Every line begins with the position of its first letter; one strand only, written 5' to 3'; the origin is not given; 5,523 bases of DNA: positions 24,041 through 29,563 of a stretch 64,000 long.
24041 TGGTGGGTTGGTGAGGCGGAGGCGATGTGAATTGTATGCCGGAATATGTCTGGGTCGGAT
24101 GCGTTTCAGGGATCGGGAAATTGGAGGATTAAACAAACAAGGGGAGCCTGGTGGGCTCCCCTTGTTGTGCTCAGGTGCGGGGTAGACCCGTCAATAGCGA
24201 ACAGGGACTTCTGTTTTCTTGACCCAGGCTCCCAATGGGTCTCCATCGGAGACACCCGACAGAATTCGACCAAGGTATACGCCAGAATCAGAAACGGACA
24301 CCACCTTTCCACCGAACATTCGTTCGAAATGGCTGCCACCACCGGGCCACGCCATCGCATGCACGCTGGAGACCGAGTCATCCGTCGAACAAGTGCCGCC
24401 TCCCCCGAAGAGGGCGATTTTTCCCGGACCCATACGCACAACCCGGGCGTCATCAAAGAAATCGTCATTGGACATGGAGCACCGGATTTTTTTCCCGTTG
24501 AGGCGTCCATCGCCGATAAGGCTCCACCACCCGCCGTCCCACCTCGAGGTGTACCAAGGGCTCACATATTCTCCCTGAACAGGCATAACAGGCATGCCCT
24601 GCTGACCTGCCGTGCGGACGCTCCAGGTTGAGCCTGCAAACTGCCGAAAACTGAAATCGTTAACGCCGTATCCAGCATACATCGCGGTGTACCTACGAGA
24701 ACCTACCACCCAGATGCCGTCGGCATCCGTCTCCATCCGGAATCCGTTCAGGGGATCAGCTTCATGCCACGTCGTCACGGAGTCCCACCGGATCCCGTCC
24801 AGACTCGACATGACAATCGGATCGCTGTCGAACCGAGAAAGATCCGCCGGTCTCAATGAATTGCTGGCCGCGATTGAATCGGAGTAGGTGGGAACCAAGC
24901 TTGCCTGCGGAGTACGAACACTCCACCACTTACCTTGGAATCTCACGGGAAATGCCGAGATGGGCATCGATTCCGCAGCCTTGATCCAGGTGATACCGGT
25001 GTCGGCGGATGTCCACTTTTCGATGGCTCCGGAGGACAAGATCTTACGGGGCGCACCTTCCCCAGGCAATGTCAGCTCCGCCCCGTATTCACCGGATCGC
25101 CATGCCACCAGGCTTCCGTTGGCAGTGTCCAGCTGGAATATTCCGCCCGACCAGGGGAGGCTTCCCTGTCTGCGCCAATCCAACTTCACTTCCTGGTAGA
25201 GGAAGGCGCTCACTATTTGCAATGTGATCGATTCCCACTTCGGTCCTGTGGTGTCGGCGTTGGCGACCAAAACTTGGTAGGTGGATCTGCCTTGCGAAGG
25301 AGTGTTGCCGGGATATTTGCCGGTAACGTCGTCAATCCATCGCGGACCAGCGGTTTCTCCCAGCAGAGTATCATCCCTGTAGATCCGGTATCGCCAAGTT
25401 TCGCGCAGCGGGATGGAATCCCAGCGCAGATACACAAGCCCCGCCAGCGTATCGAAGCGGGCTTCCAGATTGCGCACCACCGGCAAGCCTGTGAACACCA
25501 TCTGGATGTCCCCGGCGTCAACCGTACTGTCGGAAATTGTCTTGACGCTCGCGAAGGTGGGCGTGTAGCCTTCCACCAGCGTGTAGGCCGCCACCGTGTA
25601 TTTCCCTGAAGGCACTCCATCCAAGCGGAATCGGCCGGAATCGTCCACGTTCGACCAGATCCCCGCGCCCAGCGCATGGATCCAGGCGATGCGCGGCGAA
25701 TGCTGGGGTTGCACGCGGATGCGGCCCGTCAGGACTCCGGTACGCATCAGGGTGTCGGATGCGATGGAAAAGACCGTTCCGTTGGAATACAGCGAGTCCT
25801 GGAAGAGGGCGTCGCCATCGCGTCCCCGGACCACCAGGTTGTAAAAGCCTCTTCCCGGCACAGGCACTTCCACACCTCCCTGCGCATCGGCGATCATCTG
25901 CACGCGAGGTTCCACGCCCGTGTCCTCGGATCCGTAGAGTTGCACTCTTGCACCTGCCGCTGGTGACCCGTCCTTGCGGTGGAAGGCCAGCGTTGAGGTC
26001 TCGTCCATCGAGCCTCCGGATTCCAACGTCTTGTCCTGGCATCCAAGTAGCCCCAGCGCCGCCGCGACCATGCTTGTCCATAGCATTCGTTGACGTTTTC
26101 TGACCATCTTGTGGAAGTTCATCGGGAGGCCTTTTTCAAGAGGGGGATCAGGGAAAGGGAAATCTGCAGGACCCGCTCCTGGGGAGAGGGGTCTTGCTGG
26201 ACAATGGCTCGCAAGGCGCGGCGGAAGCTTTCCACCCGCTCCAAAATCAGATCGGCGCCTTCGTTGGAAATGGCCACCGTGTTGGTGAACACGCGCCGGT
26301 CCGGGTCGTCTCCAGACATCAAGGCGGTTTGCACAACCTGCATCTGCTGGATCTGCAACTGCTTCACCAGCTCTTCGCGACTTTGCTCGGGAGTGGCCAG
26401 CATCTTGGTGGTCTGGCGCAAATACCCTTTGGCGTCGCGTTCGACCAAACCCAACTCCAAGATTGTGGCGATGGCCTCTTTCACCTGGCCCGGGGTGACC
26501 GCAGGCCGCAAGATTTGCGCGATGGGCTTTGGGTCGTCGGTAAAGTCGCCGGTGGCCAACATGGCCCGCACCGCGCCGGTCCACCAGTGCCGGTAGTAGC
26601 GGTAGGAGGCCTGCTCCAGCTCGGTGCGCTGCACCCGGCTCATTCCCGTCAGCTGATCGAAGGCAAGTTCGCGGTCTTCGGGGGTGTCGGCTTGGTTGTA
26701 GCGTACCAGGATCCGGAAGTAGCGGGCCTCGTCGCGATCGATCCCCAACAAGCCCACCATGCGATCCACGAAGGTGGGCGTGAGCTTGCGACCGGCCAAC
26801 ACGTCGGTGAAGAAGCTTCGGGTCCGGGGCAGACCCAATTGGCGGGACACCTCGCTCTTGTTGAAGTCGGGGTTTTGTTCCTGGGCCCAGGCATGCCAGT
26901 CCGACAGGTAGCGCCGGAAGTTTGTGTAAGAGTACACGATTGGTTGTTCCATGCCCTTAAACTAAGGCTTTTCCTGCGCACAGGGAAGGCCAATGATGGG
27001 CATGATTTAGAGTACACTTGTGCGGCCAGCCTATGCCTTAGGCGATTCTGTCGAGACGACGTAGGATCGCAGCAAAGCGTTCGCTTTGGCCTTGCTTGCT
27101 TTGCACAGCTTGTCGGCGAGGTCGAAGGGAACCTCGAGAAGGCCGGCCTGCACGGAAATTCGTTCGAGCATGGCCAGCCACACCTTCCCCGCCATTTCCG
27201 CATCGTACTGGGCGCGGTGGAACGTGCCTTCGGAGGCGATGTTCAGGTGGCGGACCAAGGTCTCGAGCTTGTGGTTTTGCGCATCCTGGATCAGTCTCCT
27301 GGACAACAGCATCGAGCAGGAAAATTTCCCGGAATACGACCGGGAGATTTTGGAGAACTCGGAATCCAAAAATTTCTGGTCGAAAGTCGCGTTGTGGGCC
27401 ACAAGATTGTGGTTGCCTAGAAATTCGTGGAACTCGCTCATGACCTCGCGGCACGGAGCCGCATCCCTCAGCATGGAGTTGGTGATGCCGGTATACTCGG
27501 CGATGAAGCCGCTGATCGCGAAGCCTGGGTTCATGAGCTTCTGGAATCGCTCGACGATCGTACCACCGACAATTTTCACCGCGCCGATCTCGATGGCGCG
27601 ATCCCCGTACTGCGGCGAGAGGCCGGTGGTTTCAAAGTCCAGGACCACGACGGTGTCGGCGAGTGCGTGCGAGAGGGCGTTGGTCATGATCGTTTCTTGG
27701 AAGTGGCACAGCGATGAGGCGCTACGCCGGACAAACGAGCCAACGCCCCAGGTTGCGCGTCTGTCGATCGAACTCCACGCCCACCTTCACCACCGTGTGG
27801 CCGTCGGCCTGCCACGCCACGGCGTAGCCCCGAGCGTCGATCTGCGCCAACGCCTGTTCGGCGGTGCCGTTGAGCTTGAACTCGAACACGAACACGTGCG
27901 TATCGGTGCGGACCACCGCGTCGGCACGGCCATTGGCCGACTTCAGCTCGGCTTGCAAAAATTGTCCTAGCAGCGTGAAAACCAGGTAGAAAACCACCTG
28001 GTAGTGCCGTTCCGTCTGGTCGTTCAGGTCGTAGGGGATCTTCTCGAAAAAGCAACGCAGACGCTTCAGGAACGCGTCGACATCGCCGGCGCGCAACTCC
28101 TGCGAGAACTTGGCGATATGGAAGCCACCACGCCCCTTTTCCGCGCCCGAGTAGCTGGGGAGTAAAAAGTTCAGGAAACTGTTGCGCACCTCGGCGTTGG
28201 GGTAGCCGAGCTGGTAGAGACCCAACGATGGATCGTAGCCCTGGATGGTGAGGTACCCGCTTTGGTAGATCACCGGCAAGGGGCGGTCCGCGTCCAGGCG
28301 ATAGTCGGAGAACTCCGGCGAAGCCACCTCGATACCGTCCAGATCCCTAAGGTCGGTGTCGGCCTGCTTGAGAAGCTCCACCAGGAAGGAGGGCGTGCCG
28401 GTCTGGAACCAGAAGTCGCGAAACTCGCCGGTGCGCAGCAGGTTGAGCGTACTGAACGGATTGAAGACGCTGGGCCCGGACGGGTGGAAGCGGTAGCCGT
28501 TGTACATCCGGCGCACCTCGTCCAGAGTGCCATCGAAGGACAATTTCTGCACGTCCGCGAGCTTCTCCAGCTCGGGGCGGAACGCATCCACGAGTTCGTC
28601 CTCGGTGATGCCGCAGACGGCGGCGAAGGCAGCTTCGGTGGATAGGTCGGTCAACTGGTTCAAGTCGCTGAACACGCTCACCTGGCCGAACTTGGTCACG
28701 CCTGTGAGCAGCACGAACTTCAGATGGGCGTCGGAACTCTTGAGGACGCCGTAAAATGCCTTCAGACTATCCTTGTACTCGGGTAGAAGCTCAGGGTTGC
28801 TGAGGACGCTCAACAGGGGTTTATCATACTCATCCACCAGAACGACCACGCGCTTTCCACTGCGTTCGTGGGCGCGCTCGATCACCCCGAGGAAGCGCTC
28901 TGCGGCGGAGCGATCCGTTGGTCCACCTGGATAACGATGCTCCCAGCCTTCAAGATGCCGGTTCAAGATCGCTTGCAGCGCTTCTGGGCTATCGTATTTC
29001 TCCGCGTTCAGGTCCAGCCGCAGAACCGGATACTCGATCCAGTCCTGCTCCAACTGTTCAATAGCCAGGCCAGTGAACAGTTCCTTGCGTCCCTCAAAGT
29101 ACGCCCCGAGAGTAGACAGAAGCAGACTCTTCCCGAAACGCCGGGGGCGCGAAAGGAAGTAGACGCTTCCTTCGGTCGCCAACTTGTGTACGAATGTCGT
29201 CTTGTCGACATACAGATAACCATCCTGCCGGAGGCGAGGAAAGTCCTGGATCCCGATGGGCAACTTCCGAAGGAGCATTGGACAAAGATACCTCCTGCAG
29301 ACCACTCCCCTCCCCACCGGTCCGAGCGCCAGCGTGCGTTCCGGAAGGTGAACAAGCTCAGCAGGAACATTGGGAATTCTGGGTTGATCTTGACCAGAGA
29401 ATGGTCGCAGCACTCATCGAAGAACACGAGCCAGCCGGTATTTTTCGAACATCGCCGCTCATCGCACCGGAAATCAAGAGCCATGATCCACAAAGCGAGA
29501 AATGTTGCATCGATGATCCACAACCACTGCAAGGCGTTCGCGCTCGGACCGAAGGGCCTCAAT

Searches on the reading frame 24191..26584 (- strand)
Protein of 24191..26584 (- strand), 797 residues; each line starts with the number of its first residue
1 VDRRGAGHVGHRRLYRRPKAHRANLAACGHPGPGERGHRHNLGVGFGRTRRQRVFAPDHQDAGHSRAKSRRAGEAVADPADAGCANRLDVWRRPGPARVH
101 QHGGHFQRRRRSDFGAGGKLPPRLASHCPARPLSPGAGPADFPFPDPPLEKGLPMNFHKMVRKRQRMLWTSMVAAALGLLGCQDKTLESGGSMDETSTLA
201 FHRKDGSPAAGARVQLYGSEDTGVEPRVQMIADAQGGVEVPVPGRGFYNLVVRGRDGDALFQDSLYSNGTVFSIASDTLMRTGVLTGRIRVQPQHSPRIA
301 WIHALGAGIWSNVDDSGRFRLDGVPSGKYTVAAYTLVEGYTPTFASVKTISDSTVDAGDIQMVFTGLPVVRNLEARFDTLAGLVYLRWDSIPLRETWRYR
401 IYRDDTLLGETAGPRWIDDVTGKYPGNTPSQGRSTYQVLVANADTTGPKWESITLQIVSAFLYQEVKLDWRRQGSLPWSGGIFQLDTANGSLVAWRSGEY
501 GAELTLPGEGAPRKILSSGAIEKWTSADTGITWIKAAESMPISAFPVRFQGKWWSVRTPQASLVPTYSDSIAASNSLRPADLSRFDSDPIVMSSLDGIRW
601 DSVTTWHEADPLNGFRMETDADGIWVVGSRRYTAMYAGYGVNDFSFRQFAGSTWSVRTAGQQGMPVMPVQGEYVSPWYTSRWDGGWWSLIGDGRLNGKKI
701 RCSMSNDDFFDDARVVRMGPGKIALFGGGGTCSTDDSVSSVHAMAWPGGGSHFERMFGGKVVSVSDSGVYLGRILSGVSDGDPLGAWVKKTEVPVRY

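Call 55: search_protein_families(library=pfam, proteins=[window:24191-26584:-], max_evalue=0.00001)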
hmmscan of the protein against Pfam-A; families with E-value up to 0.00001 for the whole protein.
window:24191-26584:- (797 aa): 1 family
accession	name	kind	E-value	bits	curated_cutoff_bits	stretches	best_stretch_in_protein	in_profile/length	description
PF13620.12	CarboxypepD_reg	-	5.8e-06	27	32.3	0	313-360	34-79/82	Carboxypeptidase regulatory-like domain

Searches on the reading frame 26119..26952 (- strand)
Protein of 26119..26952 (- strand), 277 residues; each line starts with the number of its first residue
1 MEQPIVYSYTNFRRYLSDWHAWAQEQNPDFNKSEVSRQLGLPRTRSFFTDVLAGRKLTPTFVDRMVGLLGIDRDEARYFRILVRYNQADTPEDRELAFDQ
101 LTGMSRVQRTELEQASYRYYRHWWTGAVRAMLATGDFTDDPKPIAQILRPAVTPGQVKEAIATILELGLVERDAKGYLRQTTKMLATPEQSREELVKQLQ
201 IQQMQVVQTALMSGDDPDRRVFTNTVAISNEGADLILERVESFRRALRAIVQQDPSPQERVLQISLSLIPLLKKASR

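Call 85: search_protein_families(library=pfam, proteins=[window:26119-26952:-], max_evalue=0.001)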
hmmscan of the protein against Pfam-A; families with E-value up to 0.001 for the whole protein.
window:26119-26952:- (277 aa): 1 family
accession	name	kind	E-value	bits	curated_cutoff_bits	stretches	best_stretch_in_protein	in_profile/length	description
PF14394.12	DUF4423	-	8.1e-25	88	30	1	110-271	8-165/165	Domain of unknown function (DUF4423)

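Call 99: search_protein_families(library=ncbifam, proteins=[window:26119-26952:-], max_evalue=0.001)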
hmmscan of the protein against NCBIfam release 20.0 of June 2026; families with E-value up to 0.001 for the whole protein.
window:26119-26952:- (277 aa): 1 family
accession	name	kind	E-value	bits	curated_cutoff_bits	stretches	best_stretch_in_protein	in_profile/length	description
TIGR02147.1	Fsuc_second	paralog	1.6e-60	204.9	50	1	6-273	4-271/272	TIGR02147 family protein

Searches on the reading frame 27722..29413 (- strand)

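Call 55: search_protein_families(library=pfam, proteins=[window:27722-29413:-], max_evalue=0.00001)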
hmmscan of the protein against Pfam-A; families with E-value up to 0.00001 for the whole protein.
window:27722-29413:- (563 aa): 2 families
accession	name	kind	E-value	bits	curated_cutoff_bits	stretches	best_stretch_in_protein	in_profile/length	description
PF09820.16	AAA-ATPase_like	-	2.3e-71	240.2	26.1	1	52-248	1-201/201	Predicted AAA-ATPase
PF08011.17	PDDEXK_9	-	4.2e-20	72.1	25.5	1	467-558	2-105/105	PD-(D/E)XK nuclease superfamily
